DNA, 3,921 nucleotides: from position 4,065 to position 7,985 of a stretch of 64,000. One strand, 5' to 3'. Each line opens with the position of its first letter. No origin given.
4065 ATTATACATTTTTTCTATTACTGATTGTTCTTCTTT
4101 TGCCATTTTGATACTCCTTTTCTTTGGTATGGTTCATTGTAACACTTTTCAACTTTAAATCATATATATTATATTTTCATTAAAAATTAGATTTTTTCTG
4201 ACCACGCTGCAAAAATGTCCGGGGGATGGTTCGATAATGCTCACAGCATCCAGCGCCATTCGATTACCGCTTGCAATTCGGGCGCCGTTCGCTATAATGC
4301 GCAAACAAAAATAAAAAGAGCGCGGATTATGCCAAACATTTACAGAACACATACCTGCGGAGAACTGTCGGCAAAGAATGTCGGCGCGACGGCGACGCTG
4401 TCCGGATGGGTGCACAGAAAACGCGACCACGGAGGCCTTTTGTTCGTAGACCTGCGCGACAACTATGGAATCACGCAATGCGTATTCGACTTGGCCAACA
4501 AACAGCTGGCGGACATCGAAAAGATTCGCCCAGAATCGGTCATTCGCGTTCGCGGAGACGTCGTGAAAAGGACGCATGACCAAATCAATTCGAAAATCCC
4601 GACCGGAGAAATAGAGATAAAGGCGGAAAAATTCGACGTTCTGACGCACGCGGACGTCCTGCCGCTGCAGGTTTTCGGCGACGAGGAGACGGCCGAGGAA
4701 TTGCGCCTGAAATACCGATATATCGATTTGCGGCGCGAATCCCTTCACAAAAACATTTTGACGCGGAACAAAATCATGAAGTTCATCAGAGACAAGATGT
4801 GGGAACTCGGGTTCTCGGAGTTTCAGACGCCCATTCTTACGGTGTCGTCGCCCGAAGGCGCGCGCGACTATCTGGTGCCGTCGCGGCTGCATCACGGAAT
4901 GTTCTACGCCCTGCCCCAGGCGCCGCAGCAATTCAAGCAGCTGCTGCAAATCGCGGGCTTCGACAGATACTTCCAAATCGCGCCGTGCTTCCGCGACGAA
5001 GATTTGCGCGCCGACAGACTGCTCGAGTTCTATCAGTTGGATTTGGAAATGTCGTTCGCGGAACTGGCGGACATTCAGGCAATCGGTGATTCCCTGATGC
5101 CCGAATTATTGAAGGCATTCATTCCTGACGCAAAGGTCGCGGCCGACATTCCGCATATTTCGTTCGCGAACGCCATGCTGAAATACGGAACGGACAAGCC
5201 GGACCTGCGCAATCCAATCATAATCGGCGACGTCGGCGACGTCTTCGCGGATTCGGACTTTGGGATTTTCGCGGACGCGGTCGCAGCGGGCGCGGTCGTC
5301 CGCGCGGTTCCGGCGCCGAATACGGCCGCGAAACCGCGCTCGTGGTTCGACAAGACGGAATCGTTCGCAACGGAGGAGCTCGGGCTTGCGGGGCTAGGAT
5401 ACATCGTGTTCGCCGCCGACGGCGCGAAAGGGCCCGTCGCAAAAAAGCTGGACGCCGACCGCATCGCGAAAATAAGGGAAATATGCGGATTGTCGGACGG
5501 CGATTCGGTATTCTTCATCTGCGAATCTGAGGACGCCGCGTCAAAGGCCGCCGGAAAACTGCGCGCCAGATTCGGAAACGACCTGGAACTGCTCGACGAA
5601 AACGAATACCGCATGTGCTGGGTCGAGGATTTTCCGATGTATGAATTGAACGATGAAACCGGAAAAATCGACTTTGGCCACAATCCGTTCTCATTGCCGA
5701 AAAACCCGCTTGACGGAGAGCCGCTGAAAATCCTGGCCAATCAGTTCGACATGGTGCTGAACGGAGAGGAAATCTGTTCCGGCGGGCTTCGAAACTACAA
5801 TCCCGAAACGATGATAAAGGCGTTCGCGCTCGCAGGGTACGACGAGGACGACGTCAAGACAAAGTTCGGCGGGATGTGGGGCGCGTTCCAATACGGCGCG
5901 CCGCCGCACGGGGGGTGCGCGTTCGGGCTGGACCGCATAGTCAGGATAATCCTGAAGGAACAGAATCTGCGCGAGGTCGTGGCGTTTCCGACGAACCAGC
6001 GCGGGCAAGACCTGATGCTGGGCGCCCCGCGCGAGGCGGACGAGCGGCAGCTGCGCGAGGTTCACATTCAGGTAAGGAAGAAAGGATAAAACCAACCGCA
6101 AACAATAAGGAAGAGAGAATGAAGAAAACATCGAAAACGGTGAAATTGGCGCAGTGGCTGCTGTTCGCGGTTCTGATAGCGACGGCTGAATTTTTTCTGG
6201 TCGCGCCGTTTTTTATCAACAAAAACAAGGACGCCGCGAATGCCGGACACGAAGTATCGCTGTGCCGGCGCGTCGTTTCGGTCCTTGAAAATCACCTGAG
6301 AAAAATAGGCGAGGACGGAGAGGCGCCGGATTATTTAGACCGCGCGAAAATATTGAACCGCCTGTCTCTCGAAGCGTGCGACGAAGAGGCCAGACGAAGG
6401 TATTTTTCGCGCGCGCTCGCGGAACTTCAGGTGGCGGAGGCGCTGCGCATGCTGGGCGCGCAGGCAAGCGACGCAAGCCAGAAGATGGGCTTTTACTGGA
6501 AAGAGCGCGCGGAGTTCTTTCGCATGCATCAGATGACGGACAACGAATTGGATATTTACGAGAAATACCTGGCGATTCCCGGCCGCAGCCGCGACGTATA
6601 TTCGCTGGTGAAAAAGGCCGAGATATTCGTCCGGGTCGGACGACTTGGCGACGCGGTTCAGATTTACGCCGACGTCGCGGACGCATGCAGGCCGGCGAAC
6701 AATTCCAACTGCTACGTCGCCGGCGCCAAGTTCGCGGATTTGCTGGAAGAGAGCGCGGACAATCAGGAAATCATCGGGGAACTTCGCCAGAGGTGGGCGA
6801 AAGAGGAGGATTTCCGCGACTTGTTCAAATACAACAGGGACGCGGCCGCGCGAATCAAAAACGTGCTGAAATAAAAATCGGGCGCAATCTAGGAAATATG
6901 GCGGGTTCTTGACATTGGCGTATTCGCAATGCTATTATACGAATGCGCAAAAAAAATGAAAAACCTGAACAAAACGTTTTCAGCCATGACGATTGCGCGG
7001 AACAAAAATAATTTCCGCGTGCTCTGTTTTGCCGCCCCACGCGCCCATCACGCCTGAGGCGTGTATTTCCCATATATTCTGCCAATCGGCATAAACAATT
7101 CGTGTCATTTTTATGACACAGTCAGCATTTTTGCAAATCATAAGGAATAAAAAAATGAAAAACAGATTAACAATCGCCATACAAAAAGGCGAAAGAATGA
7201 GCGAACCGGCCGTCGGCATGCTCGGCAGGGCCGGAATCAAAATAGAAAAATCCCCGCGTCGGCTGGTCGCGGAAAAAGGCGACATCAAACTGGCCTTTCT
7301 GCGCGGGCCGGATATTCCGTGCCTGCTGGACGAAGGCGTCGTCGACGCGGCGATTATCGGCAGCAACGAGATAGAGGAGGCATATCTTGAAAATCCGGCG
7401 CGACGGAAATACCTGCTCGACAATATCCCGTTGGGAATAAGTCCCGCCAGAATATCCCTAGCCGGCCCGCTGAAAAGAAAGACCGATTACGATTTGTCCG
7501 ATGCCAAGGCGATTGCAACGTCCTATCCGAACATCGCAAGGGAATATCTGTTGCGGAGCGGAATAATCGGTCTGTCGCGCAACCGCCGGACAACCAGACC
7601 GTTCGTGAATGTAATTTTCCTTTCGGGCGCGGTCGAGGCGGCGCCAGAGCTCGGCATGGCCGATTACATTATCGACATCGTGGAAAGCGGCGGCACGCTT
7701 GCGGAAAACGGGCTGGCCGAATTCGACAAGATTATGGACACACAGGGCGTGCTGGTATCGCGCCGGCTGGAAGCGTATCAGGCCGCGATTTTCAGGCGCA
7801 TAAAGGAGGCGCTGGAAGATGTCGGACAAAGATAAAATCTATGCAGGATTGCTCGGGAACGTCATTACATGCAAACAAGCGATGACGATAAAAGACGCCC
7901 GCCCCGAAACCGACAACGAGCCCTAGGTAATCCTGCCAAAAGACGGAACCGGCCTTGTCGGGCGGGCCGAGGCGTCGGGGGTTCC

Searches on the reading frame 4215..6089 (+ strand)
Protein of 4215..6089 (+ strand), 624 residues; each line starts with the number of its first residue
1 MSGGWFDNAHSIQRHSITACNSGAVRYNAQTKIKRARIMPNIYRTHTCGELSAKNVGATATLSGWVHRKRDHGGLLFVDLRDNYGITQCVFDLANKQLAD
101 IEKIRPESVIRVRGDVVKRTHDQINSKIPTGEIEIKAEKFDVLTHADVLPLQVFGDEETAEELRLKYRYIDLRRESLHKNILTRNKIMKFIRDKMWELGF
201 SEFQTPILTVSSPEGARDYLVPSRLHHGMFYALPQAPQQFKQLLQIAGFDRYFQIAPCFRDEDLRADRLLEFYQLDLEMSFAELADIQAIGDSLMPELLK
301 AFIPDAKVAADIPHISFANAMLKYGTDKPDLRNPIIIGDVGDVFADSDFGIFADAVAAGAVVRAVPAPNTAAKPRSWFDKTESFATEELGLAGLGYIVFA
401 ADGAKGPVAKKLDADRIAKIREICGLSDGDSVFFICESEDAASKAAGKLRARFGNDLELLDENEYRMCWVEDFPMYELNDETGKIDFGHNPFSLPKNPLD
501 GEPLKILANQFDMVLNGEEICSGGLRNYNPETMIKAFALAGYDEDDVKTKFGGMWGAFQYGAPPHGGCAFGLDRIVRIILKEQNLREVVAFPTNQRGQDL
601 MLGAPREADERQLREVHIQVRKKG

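Call 8: search_protein_families(library=pfam, proteins=[window:4215-6089:+], max_evalue=0.001)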
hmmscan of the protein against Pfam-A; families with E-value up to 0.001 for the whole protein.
window:4215-6089:+ (624 aa): 3 families
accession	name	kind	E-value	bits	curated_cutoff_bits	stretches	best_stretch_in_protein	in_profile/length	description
PF00152.25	tRNA-synt_2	-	3.1e-98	329.1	25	1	161-595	2-308/308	tRNA synthetases class II (D, K and N)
PF01336.31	tRNA_anti-codon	-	5.2e-18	65.2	27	1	61-143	2-75/75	OB-fold nucleic acid binding domain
PF02938.19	GAD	-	2.7e-12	47.2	23.4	1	352-445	1-94/95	GAD domain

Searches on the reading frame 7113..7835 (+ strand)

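Call 8: search_protein_families(library=pfam, proteins=[window:7113-7835:+], max_evalue=0.001)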
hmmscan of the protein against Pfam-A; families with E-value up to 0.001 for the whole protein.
window:7113-7835:+ (240 aa): 1 family
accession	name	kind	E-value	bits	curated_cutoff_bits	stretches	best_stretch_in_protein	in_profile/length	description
PF01634.23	HisG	-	7.1e-34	117.5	25.5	1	65-234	2-156/158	ATP phosphoribosyltransferase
